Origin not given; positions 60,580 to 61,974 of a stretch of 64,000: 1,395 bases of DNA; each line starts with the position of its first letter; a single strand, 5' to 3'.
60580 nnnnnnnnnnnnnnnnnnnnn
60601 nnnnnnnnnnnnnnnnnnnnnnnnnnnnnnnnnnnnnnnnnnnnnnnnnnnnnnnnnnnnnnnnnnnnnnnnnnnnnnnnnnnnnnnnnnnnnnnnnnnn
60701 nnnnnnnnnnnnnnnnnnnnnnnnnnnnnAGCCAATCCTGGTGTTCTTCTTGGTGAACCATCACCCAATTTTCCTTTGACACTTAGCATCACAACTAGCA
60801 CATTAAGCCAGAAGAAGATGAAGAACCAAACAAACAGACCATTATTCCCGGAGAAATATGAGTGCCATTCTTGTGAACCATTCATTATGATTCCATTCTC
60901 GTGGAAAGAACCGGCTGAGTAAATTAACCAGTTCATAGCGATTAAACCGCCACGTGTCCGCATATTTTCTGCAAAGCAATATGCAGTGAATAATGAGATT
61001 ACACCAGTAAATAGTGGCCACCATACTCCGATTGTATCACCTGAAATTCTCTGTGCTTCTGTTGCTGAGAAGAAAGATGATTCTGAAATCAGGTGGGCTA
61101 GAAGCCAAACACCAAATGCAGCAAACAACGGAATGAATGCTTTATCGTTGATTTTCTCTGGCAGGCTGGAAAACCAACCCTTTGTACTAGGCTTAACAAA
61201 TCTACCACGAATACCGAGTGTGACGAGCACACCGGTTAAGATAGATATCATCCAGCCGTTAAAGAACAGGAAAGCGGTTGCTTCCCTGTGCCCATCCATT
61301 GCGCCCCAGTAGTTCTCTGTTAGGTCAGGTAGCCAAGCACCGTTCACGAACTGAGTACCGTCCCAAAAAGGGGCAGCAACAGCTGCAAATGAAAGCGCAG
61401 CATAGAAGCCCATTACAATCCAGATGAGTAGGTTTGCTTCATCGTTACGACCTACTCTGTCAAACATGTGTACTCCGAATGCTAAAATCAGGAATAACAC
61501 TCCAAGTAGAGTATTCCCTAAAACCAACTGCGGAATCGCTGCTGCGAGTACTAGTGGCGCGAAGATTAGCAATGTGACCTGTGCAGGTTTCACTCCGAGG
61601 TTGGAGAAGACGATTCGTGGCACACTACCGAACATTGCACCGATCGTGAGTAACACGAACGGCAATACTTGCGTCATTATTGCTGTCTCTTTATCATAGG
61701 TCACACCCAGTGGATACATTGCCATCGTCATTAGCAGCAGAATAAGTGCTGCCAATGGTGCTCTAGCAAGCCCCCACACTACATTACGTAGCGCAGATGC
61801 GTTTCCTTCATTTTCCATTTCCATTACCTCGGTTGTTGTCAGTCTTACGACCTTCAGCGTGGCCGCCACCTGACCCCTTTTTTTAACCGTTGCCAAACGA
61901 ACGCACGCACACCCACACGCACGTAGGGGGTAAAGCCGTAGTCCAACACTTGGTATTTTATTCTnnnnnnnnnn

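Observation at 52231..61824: A ~3200-residue AglB: complete oligosaccharyltransferase core inside a doubly anchored giant surface stalk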

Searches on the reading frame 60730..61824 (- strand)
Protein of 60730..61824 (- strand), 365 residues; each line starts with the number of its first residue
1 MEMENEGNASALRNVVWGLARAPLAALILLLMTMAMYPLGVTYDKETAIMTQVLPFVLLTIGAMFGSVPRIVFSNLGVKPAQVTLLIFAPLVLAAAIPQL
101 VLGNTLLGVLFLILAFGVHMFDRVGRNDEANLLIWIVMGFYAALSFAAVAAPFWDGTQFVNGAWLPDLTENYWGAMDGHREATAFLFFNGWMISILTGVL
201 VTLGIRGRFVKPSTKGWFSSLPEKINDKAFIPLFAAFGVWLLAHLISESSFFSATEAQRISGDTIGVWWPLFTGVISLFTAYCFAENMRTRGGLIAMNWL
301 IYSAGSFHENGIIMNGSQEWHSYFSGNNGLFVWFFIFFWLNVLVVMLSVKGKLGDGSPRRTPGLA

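Call 47: find_homologous_proteins(query=A3, max_evalue=0.001)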
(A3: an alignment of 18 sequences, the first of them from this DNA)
Query A3 (18 sequences) (365 aa, profile of the alignment): 1 proteins with E <= 0.001 among 8000 candidates.
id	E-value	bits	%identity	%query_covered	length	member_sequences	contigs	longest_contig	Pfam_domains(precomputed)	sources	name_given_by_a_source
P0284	1.2e-88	316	25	82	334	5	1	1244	-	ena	-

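Call 48: search_solved_structures(query=A3, max_evalue=10)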
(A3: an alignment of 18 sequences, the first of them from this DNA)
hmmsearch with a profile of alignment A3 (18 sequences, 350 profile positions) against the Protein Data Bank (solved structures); distinct sequences matched with E-value up to 10: 0.

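Call 74: search_protein_families(library=pfam, alignment_id=A3, max_evalue=1)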
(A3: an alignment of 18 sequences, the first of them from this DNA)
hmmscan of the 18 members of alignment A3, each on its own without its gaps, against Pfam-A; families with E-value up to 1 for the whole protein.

A. member 1, seq(365 aa): 0 families

B. families by the number of members that match (of 18 scanned): 10 families
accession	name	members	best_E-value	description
PF06703.16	SPC25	2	0.0023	Microsomal signal peptidase 25 kDa subunit (SPC25)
PF19865.4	DUF6338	1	0.0056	Family of unknown function (DUF6338)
PF16079.10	Phage_holin_5_2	1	0.02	Phage holin family Hol44, in holin superfamily V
PF04647.20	AgrB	1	0.035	Accessory gene regulator B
PF02392.22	Ycf4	1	0.15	Ycf4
PF19992.4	DUF6427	1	0.16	Family of unknown function (DUF6427)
PF07408.16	DUF1507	1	0.29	Protein of unknown function (DUF1507)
PF04204.22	HTS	1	0.41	Homoserine O-succinyltransferase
PF02439.20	Adeno_E3_CR2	1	0.46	Adenovirus E3 region protein CR2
PF23605.1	FKS1_dom2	1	0.48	1,3-beta-glucan synthase component FKS1, second domain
